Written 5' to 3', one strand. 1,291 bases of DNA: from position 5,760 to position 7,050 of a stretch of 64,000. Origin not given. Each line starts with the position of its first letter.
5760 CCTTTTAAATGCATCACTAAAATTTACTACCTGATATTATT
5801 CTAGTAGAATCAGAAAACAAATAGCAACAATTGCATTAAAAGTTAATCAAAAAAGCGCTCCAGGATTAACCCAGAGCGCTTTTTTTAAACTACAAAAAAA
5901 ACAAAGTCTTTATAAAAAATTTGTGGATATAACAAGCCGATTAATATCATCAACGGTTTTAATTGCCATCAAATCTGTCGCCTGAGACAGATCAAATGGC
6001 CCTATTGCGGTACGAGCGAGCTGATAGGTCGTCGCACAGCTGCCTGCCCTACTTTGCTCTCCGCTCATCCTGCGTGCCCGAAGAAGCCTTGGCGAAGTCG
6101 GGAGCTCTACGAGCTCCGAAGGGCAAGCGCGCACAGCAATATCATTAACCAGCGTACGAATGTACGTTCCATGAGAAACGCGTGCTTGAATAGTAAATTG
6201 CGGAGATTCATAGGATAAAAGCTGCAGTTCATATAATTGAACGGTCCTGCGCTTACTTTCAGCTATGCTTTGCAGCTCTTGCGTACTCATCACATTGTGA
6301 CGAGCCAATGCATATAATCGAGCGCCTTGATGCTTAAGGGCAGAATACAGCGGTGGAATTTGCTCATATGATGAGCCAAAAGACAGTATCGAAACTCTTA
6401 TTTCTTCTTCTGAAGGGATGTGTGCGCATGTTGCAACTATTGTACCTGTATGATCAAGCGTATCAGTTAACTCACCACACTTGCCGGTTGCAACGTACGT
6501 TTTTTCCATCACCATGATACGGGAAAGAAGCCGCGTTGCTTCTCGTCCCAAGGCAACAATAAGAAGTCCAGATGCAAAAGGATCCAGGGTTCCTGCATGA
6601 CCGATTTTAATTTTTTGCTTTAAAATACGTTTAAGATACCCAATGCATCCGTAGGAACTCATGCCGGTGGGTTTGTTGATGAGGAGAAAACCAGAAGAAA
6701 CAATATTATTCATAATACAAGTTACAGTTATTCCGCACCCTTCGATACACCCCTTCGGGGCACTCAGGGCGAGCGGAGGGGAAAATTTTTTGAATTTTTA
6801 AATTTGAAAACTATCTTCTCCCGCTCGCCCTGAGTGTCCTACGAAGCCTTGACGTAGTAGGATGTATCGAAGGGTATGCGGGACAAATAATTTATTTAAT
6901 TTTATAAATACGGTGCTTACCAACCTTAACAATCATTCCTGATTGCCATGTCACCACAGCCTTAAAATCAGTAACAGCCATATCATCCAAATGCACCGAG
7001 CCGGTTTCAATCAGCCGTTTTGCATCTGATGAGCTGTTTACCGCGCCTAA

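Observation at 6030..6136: Repeat-derived 30-35 aa insert translated in frame inside truB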

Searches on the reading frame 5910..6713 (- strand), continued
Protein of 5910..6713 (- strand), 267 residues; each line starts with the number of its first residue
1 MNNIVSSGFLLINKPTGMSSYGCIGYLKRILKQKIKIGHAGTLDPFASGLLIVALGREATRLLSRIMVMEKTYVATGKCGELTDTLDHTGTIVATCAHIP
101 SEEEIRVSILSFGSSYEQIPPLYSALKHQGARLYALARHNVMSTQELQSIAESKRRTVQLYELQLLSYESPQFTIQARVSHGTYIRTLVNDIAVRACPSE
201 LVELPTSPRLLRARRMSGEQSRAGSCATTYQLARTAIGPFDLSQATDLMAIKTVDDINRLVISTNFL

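Call 71: find_encoding_contigs(protein=P0077, flank=4000, max_places=1)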
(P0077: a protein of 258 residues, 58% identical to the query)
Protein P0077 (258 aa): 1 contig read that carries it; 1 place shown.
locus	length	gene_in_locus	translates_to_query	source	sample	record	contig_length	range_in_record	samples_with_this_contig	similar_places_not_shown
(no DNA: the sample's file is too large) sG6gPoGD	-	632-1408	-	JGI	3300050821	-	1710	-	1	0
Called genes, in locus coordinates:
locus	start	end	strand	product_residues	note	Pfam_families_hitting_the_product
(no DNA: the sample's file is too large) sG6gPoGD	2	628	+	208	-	?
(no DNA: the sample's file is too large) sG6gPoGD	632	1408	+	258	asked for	PF01509:TruB_N, PF16198:TruB_C_2 (weak)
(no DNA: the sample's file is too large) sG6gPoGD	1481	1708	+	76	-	?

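Call 87: find_related_loci(query=A1, collection=metagenome_contigs, flank=1500)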
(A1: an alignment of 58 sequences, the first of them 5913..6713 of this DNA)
Query A1 (267 aa) in metagenome_contigs; peptide patterns used: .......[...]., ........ (x = any residue, [..] = any of these).
600 stretches matched a pattern (row limit reached: there are more); 599 encode a relative of the query (tblastn E <= 1e-3); the best 80 are kept; 80 distinct loci.
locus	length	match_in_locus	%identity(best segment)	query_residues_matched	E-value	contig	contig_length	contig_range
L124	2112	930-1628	47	6-263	3e-75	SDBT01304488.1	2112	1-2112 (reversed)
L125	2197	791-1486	48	7-265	2e-73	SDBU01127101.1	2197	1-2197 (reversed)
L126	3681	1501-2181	45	8-263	4e-69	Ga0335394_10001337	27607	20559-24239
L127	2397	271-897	40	5-248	4e-50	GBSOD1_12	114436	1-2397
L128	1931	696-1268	46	8-204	3e-46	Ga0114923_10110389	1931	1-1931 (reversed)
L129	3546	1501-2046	41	5-193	7e-43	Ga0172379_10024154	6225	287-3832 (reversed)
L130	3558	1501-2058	43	9-193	1e-42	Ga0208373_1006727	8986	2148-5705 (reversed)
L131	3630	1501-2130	40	2-248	2e-42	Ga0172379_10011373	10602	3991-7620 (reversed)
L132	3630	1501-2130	42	5-225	5e-42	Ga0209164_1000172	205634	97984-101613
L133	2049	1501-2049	44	3-194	1e-41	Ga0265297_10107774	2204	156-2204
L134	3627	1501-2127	36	8-253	2e-41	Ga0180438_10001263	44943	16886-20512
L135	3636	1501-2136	36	5-251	1e-40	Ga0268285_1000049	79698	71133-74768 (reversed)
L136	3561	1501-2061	42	2-193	1e-40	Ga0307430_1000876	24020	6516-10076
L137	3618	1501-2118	37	9-248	4e-40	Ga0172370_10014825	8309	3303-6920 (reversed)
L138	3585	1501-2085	42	3-204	2e-40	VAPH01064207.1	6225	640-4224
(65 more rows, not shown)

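Call 93: list_cluster_members(proteins=[P0121, window:5913-6713:-])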
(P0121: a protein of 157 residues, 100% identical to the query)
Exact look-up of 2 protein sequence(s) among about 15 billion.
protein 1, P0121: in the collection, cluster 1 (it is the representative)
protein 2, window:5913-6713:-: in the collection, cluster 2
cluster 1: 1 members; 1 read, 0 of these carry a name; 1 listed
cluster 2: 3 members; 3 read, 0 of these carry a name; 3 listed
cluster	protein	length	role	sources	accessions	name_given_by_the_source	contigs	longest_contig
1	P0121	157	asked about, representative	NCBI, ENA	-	-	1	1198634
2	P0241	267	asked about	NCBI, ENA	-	-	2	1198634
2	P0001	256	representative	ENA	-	-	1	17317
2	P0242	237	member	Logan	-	-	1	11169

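Call 103: search_solved_structures(query=L005:2335-2610:+, max_evalue=1, show_alignments=1)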
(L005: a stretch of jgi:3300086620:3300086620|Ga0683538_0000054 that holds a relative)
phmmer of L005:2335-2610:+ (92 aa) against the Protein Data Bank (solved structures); distinct sequences matched with E-value up to 1: 5.
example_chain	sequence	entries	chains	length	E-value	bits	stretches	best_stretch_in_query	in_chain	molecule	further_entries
1zg2_A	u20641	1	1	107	3e-17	65.9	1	4-80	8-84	Hypothetical UPF0213 protein BH0048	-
1ywl_A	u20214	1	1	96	1.1e-12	51.2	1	2-78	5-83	Hypothetical UPF0213 protein EF2693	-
4m7o_A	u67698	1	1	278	0.33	14.5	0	44-86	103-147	Iron-binding protein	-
8cgn_B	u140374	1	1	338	0.5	14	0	29-65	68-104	60S ribosomal protein L17-A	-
7pwg_P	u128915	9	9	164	0.82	13.3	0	26-64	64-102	Ribosomal protein L17 | 60S ribosomal protein uL22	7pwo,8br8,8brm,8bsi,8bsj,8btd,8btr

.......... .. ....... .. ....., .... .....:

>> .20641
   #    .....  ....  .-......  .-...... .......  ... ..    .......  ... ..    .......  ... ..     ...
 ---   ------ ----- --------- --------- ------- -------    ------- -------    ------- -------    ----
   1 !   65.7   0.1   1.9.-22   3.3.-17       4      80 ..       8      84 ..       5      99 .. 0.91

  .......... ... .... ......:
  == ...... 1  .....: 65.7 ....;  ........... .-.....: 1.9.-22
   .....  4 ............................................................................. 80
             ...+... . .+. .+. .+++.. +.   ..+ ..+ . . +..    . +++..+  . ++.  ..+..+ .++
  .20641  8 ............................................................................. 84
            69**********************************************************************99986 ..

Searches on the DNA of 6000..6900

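Call 35: search_rna_families(source=window, start=6000, end=6900, threshold=evalue, max_evalue=10, show_alignments=3)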
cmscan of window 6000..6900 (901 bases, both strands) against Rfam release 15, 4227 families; matches with E-value up to 10: 17.
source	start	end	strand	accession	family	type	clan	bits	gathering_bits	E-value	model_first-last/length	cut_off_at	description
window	6749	6851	+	RF04164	MIR1507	Gene; miRNA;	-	42.4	73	2e-08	1-107/107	no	MIR1507 microRNA precursor family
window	6757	6840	+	RF03906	mir-3199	Gene; miRNA;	-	42.2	100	5.1e-06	1-87/87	no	mir-3199 microRNA precursor family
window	6759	6838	-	RF03857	mir-3129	Gene; miRNA;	-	37.1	90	1e-05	1-82/82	no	mir-3129 microRNA precursor family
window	6758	6839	+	RF03785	mir-974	Gene; miRNA;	-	36.3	90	3.2e-05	1-91/91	no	mir-974 microRNA precursor family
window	6757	6840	-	RF03906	mir-3199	Gene; miRNA;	-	34.6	100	0.00035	1-87/87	no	mir-3199 microRNA precursor family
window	6757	6841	-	RF04172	MIR8675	Gene; miRNA;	-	29.4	90.8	0.0018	1-95/95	no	MIR8675 microRNA precursor family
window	6756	6841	-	RF04251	MIR5070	Gene; miRNA;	CL00139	28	100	0.0056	1-116/116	no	MIR5070 microRNA precursor family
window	6763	6836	+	RF04106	mir-1303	Gene; miRNA;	-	27.2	107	0.0088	1-85/85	no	mir-1303 microRNA precursor family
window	6758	6839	-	RF00870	mir-423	Gene; miRNA;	-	22.5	71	0.076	1-81/81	no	mir-423 microRNA precursor family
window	6760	6838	+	RF04083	MIR528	Gene; miRNA;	-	19.5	62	0.39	1-89/89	no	MIR528 microRNA precursor family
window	6764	6833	+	RF02022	mir-1275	Gene; miRNA;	-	18.4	71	0.85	1-78/78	no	mir-1275 microRNA precursor family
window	6757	6840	+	RF03873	mir-3192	Gene; miRNA;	-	17.3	80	2.4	1-77/77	no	mir-3192 microRNA precursor family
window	6760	6837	-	RF03574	mir-4847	Gene; miRNA;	-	17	100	1.4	1-79/79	no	mir-4847 microRNA precursor family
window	6425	6461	+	RF01175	snoU83D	Gene; snRNA; snoRNA; CD-box;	-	16.2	55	5.1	1-81/81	no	Small nucleolar RNA U83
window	6018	6083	+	RF01151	snoU82P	Gene; snRNA; snoRNA; CD-box;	-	15.4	42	0.28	1-55/55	no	Small nucleolar RNA U82P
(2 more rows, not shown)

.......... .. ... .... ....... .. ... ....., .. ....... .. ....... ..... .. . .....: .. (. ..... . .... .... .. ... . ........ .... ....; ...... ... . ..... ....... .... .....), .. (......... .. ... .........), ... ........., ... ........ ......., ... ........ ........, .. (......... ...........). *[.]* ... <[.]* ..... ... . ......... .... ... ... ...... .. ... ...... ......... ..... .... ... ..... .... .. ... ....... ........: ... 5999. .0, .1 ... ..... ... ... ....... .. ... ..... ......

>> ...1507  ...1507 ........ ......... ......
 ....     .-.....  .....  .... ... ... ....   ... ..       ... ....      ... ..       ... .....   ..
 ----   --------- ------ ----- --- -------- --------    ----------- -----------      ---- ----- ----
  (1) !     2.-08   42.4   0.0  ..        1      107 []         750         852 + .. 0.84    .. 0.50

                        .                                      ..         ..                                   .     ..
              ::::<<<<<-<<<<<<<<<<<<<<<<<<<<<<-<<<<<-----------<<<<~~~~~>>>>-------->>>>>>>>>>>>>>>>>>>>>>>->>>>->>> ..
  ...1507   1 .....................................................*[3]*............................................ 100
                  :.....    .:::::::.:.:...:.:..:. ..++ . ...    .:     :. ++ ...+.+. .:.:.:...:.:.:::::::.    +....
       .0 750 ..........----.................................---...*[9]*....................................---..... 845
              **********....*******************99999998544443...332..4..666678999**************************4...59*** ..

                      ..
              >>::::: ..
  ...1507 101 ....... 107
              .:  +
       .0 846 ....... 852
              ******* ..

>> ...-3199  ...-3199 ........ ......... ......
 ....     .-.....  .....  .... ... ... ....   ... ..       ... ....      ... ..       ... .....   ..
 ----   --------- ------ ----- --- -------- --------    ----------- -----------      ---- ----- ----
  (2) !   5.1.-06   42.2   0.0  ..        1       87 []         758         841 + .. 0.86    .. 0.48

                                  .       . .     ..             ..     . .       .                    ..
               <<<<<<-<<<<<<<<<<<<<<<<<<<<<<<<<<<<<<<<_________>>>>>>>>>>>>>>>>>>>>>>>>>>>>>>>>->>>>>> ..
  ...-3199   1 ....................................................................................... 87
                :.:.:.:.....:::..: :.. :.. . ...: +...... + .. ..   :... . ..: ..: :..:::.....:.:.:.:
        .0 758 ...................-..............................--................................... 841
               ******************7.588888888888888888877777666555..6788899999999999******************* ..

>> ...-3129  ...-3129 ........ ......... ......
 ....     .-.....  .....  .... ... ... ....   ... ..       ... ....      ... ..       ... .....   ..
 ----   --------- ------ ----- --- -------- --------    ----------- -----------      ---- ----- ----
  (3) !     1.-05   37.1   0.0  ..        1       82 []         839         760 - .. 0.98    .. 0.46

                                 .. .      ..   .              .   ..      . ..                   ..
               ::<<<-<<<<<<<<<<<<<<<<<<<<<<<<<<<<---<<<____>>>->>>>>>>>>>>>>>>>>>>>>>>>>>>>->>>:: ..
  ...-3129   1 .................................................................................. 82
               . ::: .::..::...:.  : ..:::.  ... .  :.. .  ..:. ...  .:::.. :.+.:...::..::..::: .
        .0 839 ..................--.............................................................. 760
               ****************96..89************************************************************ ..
